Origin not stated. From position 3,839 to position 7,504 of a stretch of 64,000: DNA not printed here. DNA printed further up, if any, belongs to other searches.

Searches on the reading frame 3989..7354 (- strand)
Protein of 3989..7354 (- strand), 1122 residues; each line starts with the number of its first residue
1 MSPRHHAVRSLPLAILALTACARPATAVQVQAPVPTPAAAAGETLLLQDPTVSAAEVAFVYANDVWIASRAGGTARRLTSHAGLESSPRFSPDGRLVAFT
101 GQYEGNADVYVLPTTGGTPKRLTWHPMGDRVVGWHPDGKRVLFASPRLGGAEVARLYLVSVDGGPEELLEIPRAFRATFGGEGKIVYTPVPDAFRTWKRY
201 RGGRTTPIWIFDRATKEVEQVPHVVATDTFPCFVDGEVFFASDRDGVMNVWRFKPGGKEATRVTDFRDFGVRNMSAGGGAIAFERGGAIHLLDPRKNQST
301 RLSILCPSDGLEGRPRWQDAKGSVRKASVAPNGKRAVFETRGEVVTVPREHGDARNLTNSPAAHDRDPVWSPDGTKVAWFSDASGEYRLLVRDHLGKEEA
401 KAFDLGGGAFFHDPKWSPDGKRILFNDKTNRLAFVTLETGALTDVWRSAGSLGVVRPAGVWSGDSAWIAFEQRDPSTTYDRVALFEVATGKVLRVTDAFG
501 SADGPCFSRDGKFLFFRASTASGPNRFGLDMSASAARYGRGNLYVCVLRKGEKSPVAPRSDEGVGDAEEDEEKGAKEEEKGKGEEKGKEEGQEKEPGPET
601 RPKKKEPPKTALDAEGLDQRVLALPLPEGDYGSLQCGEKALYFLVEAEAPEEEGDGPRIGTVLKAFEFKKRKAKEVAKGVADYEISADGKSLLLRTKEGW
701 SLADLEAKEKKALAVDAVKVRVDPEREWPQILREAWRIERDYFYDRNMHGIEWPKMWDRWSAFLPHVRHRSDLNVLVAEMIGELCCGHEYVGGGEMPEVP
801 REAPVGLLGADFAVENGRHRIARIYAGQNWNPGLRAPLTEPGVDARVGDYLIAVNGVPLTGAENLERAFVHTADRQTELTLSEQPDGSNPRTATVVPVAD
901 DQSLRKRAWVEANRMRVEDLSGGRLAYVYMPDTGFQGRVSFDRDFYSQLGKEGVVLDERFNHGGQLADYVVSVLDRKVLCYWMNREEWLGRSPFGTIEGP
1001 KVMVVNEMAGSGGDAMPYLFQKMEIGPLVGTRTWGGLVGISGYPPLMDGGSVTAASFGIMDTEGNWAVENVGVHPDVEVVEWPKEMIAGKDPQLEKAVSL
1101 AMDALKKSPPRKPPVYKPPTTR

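Call 9: search_protein_families(library=pfam, proteins=[window:3989-7354:-], max_evalue=0.001)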
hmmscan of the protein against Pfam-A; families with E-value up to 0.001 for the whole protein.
window:3989-7354:- (1122 aa): 6 families
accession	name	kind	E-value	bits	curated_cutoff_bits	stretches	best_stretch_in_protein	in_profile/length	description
PF07676.18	PD40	-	1.3e-26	92.4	20.9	2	355-389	2-36/38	WD40-like Beta Propeller Repeat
PF14685.13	PDZ_Tricorn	-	2.5e-24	85.5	25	1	806-894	1-87/88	Tricorn protease PDZ domain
PF14684.11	Tricorn_C1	-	3.6e-19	68.9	24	1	724-782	1-59/59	Tricorn protease C1 domain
PF03572.23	Peptidase_S41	-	4.3e-14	52.9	24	1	945-1079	21-165/165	Peptidase family S41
PF00930.27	DPPIV_N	-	1.3e-06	27.8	22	0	61-126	21-82/354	Dipeptidyl peptidase IV (DPP IV) N-terminal region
PF08450.18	SGL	-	0.00098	19.2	26.3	0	368-522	5-156/246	SMP-30/Gluconolactonase/LRE-like region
